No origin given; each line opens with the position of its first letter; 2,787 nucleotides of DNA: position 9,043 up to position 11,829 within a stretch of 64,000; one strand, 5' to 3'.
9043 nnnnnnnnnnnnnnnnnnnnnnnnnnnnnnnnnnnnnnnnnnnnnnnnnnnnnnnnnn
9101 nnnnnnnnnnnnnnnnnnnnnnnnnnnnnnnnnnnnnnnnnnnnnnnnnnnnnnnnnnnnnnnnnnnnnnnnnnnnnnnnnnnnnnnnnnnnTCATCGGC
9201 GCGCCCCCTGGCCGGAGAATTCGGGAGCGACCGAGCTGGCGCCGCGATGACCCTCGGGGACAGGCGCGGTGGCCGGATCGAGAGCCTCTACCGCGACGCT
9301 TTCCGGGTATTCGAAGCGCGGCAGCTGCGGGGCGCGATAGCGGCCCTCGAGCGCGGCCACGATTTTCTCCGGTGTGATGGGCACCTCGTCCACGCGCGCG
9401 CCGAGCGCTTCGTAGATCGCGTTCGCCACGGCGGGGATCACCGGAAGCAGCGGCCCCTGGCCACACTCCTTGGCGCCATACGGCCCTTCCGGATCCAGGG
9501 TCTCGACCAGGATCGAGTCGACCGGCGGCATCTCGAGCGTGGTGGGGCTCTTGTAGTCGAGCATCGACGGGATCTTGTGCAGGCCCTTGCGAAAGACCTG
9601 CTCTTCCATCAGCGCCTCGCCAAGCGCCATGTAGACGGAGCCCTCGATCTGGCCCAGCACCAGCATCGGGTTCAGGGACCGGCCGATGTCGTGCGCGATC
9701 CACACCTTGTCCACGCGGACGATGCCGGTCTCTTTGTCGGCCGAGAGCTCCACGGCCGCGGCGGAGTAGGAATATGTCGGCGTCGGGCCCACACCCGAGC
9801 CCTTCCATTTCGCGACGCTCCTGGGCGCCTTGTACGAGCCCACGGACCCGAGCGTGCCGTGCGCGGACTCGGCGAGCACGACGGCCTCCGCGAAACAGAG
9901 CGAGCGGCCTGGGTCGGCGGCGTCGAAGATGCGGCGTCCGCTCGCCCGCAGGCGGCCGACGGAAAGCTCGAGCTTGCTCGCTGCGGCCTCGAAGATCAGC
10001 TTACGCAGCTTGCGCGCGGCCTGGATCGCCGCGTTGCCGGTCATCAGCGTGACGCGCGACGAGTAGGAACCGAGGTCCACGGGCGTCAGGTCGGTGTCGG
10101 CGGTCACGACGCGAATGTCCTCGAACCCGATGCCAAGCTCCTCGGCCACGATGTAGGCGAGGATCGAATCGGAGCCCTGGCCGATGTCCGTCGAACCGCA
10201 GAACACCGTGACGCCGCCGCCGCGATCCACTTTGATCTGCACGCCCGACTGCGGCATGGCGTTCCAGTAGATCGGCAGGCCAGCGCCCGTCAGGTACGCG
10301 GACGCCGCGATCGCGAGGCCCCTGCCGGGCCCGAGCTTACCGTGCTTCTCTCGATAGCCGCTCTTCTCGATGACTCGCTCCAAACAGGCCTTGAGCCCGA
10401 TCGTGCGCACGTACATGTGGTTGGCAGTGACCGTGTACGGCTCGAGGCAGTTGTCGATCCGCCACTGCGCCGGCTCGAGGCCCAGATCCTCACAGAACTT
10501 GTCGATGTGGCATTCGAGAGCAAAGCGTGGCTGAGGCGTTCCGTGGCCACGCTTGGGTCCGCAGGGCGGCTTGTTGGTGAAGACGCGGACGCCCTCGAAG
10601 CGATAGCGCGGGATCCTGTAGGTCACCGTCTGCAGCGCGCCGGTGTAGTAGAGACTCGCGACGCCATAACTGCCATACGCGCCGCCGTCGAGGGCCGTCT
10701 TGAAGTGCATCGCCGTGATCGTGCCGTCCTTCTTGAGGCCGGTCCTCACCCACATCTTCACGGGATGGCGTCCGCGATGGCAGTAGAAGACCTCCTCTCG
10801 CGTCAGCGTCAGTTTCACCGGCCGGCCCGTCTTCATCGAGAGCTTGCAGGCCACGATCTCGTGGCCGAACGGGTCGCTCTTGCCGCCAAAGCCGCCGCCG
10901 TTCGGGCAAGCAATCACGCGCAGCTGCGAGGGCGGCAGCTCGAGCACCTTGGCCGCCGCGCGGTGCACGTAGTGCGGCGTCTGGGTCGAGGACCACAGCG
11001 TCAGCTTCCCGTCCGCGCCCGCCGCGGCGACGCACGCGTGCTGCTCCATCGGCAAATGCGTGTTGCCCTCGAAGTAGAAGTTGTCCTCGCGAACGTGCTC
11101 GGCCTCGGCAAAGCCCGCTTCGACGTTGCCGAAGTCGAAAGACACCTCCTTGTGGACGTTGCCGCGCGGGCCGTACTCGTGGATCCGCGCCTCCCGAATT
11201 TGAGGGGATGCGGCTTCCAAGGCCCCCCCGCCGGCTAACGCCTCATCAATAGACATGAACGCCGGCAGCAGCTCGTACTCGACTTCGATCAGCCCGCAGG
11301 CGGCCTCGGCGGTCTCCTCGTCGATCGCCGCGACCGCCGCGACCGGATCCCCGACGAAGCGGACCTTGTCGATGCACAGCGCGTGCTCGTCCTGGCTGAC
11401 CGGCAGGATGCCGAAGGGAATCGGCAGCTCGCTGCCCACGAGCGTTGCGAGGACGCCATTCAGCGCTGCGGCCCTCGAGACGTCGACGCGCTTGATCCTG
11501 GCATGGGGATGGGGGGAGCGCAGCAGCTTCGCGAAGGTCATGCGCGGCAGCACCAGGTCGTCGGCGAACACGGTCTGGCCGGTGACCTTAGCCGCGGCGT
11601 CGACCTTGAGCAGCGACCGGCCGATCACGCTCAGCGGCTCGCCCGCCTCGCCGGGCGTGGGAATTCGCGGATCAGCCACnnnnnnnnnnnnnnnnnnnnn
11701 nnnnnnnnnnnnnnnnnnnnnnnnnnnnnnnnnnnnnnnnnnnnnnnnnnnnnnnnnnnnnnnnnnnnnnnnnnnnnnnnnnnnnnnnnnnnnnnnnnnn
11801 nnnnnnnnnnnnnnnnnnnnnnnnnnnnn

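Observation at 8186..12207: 4-hydroxybenzoyl-CoA-reductase-like molybdenum hydroxylase: S-L-M gene order and a Cys-rich [4Fe-4S]-type insertion in the FAD subunit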

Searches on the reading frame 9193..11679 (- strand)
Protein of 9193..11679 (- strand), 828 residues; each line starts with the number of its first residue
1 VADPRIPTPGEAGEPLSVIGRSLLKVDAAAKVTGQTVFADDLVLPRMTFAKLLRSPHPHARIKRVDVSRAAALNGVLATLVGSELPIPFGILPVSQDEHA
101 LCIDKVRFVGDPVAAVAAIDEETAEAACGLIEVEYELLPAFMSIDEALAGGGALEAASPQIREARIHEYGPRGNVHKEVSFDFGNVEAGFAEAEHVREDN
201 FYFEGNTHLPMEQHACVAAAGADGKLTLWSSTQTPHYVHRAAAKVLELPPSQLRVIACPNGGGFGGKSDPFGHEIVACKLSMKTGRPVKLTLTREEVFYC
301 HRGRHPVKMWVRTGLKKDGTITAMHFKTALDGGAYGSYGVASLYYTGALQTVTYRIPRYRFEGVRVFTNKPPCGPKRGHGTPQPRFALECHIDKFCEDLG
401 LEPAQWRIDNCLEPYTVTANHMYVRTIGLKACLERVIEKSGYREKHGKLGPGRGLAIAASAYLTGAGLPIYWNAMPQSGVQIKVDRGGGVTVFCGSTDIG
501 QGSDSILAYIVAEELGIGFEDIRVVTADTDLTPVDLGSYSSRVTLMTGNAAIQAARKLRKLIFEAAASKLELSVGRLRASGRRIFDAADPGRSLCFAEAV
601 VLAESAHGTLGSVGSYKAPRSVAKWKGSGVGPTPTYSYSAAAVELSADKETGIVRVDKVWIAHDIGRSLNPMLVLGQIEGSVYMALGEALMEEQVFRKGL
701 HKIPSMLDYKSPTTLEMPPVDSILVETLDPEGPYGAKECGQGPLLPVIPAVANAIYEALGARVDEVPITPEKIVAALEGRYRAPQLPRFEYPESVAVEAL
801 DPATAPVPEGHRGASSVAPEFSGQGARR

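Call 5: search_protein_families(library=ncbifam, proteins=[window:9193-11679:-], max_evalue=0.00001)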
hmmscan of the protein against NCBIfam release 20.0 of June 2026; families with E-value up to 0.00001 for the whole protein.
window:9193-11679:- (828 aa): 13 families
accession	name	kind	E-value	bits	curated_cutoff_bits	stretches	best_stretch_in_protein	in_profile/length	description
TIGR03194.1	4hydrxCoA_A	equivalog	1.1e-249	830.8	994.55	1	25-777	3-746/746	4-hydroxybenzoyl-CoA reductase subunit alpha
NF043082.1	XdhA_XDHase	equivalog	4.9e-149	497.8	780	1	19-777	1-752/758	xanthine dehydrogenase subunit XdhA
NF007426.0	PRK09970.1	equivalog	7.8e-145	483.8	916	1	17-776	4-754/761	xanthine dehydrogenase molybdenum-binding subunit XdhA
TIGR03196.1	pucD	equivalog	2.3e-126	423.1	783.65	1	19-775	3-756/763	xanthine dehydrogenase subunit D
NF041018.1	glyceraldDH_alpha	equivalog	1.8e-108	363.9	790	1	18-774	2-741/741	glyceraldehyde dehydrogenase subunit alpha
NF040766.1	CODH_aero_grp5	exception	4.1e-100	336.1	950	2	18-603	4-594/785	aerobic carbon-monoxide dehydrogenase large subunit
TIGR03313.1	Se_sel_red_Mo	hypoth_equivalog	8.5e-98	328.2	1101.9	2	171-778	349-950/951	molybdopterin-dependent oxidoreductase Mo/Fe-S-binding subunit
TIGR03311.1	Se_dep_XDH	equivalog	1.1e-97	328.1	830.45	2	16-571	159-687/848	selenium-dependent xanthine dehydrogenase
NF045668.1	pterin_aldehy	equivalog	1.2e-86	291.7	1100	1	17-778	173-905/905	molybdopterin-dependent aldehyde oxidoreductase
TIGR02965.1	xanthine_xdhB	equivalog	1.9e-82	277.7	849.5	1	27-777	9-754/758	xanthine dehydrogenase molybdopterin binding subunit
TIGR02416.1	CO_dehy_Mo_lg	equivalog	1e-81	275.2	991.15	1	32-761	6-755/770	aerobic carbon-monoxide dehydrogenase large subunit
NF041671.1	peri_hyde_PaoC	equivalog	1.2e-73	248.7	1180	2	16-577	15-551/735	aldehyde oxidoreductase molybdenum-binding subunit PaoC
TIGR02969.1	mam_aldehyde_ox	subfamily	9.9e-48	162.4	1912.3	1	17-781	574-1311/1330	aldehyde oxidase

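Call 6: search_protein_families(library=pfam, proteins=[window:9193-11679:-], max_evalue=0.001)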
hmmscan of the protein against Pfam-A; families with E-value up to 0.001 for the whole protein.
window:9193-11679:- (828 aa): 3 families
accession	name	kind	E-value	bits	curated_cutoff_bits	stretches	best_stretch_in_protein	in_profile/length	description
PF02738.23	MoCoBD_1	-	7.4e-75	251.6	27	1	171-410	6-243/244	Molybdopterin cofactor-binding domain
PF20256.3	MoCoBD_2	-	7.2e-66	223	27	1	438-718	4-283/283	Molybdopterin cofactor-binding domain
PF01315.27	Ald_Xan_dh_C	-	5.7e-27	94.6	31.3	1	33-138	1-109/110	Aldehyde oxidase and xanthine dehydrogenase, a/b hammerhead domain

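Call 8: search_solved_structures(query=window:9193-11679:-, show_alignments=2, max_evalue=1e-20)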
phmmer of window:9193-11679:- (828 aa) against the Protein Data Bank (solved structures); distinct sequences matched with E-value up to 1e-20: 41.
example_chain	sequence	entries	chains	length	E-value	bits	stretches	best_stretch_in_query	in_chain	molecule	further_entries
1rm6_A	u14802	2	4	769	1.5e-184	619.1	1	22-781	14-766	4-hydroxybenzoyl-CoA reductase alpha subunit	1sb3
7dqx_A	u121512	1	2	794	4.3e-77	263.6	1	12-783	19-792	6-hydroxypseudooxynicotine dehydrogenase complex subunit gamma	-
8uem_A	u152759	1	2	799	1.2e-76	262.2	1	20-784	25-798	Carbon monoxide dehydrogenase (Large chain), CoxL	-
1t3q_B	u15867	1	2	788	1.1e-70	242.4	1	18-780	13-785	quinoline 2-oxidoreductase large subunit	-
1n5w_B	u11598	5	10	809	3.5e-70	240.7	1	7-759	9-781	Carbon monoxide dehydrogenase large chain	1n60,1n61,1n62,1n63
1zxi_B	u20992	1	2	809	4.7e-70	240.3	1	7-759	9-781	Carbon monoxide dehydrogenase large chain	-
3hrd_A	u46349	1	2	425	2.4e-61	211.5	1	13-440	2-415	Nicotinate dehydrogenase large molybdopterin subunit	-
1sij_A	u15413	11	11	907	1.4e-58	202.4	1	25-560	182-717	Aldehyde oxidoreductase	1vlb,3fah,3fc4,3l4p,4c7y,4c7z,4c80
3hrd_B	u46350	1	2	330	3.5e-57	197.8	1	480-779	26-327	Nicotinate dehydrogenase medium molybdopterin subunit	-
1ffu_B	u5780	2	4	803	4.9e-54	187.4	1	16-759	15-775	CUTL, MOLYBDOPROTEIN OF CARBON MONOXIDE DEHYDROGENASE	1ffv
2w55_B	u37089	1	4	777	3.2e-52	181.3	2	19-414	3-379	XANTHINE DEHYDROGENASE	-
1jro_B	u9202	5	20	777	3.5e-52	181.2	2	19-414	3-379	xanthine dehydrogenase, chain B | XANTHINE DEHYDROGENASE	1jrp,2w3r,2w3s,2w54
1dgj_A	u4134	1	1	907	4.2e-52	181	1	19-555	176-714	ALDEHYDE OXIDOREDUCTASE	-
3sr6_C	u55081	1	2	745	1.1e-51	179.6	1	18-759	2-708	Xanthine dehydrogenase/oxidase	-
1fiq_C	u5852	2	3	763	1.2e-51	179.5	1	18-560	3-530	XANTHINE OXIDASE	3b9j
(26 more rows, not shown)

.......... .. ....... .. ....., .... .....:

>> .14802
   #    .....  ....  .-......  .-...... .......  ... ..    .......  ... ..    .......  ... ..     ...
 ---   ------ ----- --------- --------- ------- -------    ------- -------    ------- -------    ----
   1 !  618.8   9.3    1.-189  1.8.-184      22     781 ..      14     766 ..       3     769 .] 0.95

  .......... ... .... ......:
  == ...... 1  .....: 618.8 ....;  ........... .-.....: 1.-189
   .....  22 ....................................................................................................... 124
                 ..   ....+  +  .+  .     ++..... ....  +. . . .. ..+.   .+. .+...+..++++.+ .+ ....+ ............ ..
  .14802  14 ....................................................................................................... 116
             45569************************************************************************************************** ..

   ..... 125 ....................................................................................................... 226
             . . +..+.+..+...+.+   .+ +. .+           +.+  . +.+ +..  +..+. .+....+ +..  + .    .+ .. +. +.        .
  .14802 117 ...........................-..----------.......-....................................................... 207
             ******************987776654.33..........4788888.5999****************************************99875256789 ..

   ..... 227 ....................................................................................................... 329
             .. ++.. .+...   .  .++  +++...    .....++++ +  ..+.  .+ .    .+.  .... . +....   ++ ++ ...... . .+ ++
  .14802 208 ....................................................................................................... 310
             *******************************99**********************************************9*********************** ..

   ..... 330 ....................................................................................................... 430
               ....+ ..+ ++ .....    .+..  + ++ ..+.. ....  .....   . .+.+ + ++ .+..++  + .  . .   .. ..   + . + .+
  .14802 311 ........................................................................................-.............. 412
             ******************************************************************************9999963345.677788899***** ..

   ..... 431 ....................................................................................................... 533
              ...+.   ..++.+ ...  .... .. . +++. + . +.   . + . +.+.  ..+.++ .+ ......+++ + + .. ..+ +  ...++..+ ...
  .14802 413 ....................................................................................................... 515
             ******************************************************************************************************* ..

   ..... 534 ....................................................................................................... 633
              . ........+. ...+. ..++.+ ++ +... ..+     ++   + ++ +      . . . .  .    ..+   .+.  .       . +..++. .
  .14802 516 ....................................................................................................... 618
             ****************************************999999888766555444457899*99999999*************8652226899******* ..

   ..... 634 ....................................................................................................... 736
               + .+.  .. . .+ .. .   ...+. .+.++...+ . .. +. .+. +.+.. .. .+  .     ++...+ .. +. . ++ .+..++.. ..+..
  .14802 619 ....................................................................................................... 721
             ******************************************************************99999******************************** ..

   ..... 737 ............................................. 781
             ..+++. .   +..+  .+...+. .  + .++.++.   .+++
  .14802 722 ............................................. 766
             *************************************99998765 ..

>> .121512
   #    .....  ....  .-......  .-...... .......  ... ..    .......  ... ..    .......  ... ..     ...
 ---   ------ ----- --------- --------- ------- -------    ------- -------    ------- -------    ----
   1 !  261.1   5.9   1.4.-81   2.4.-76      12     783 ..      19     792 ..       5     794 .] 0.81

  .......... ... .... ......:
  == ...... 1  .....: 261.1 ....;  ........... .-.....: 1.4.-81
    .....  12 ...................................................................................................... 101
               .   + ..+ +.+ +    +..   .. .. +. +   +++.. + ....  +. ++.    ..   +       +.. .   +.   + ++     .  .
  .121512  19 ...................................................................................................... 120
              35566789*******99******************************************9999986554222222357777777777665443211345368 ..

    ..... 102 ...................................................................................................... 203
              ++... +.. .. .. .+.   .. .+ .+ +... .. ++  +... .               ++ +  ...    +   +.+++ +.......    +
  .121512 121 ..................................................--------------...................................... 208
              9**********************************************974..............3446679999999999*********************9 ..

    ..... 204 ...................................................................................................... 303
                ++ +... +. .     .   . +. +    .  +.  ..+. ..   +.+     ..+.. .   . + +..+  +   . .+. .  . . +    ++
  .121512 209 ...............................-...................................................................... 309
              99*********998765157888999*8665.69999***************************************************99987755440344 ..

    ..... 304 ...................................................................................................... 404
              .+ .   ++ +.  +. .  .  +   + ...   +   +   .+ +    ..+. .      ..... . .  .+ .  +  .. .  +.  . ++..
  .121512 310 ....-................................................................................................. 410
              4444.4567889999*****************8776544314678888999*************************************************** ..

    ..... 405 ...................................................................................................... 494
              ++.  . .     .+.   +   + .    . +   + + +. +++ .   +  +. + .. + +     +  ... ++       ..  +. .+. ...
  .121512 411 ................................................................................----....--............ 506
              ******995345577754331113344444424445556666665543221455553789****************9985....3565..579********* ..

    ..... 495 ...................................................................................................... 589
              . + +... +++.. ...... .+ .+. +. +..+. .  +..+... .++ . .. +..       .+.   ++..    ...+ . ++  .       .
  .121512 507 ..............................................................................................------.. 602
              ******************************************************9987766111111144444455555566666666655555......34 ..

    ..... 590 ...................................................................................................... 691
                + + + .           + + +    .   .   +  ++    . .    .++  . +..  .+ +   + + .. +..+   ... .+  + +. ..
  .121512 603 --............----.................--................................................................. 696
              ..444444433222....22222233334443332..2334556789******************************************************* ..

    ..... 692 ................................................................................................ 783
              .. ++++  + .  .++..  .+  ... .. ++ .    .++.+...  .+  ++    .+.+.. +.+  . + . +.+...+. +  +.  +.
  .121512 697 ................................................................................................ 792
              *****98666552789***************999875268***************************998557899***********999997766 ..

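Call 14: find_homologous_proteins(query=window:9193-11679:-, max_evalue=1e-50)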
Query window:9193-11679:- (828 aa): 8000 proteins with E <= 1e-50 among 8000 candidates; the best 120 are listed.
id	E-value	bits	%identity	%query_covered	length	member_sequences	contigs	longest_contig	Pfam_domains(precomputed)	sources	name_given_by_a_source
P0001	0.0e+0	1728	92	100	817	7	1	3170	PF02738.24,PF20256.4,PF01315.28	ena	-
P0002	0.0e+0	1607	86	98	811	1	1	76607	PF02738.24,PF20256.4,PF01315.28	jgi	jgi:4-hydroxybenzoyl-CoA reductase alpha subunit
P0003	0.0e+0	1600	86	99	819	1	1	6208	PF02738.24,PF20256.4,PF01315.28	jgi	jgi:4-hydroxybenzoyl-CoA reductase alpha subunit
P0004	0.0e+0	1582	84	99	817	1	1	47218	PF02738.24,PF20256.4,PF01315.28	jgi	jgi:4-hydroxybenzoyl-CoA reductase alpha subunit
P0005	0.0e+0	1519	83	96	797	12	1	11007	PF02738.24,PF20256.4,PF01315.28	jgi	-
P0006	0.0e+0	1518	82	96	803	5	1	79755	PF02738.24,PF20256.4,PF01315.28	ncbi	-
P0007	0.0e+0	1516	82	96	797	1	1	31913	PF02738.24,PF20256.4,PF01315.28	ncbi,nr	ncbi:MAG TPA: molybdopterin cofactor-binding domain-containing protein [Vicinamibacteria bacterium]|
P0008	0.0e+0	1514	83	96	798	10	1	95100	PF02738.24,PF20256.4,PF01315.28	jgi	-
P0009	0.0e+0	1510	82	95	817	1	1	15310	PF02738.24,PF20256.4,PF01315.28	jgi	jgi:4-hydroxybenzoyl-CoA reductase subunit alpha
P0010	0.0e+0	1501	81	95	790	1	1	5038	PF02738.24,PF20256.4,PF01315.28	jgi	jgi:4-hydroxybenzoyl-CoA reductase alpha subunit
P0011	0.0e+0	1500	83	95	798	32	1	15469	PF02738.24,PF20256.4,PF01315.28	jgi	-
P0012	0.0e+0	1500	81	95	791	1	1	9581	PF02738.24,PF20256.4,PF01315.28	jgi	jgi:4-hydroxybenzoyl-CoA reductase alpha subunit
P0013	0.0e+0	1497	83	96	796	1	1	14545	PF02738.24,PF20256.4,PF01315.28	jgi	jgi:4-hydroxybenzoyl-CoA reductase alpha subunit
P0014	0.0e+0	1493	81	95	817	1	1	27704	PF02738.24,PF20256.4,PF01315.28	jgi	jgi:4-hydroxybenzoyl-CoA reductase alpha subunit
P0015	0.0e+0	1492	81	97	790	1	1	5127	PF02738.24,PF20256.4,PF01315.28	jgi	jgi:4-hydroxybenzoyl-CoA reductase alpha subunit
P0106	0.0e+0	1451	78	97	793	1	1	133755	PF02738.24,PF20256.4,PF01315.28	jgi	jgi:4-hydroxybenzoyl-CoA reductase alpha subunit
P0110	0.0e+0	1450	79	96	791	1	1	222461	PF02738.24,PF20256.4,PF01315.28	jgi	jgi:4-hydroxybenzoyl-CoA reductase alpha subunit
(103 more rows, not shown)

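Call 16: find_encoding_contigs(protein=P0110, flank=10000, max_places=2)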
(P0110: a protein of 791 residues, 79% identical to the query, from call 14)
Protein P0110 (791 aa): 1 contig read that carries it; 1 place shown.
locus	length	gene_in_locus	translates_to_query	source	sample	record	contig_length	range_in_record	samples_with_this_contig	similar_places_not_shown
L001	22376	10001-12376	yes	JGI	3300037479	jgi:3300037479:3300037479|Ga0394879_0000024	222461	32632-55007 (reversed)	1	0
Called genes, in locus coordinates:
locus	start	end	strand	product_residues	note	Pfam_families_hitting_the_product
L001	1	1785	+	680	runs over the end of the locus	PF03030:H_PPase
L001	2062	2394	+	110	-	PF02698:DUF218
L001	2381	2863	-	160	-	PF11138:DUF2911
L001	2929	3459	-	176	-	-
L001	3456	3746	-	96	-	-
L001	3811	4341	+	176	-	PF19502:DUF6036 (weak)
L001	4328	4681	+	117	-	-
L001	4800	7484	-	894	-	PF01522:Polysacc_deac_1, PF00656:Peptidase_C14, PF13424:TPR_12, PF13432:TPR_16, PF13414:TPR_11, PF13424:TPR_12, PF07719:TPR_2, PF13414:TPR_11, +15 more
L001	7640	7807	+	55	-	PF04324:Fer2_BFD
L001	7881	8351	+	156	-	PF00210:Ferritin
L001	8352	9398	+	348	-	PF14583:Pectate_lyase22 (faint), PF19283:APEH_N (faint), PF07676:PD40 (weak), PF26549:Tricorn_N, PF26550:Tricorn_2nd (weak), PF07676:PD40, PF26549:Tricorn_N (weak), PF07676:PD40, +1 more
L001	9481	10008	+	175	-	PF00111:Fer2, PF13085:Fer2_3 (weak), PF01799:Fer2_2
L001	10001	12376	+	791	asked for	PF01315:Ald_Xan_dh_C, PF02738:MoCoBD_1, PF20256:MoCoBD_2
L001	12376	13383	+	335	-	PF00941:FAD_binding_5, PF03450:CO_deh_flav_C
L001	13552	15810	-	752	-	PF13432:TPR_16 (faint), PF07719:TPR_2 (faint), PF13174:TPR_6 (faint), PF13374:TPR_10 (faint), PF13424:TPR_12, PF17874:TPR_MalT (weak), PF13424:TPR_12, PF12770:CHAT, +3 more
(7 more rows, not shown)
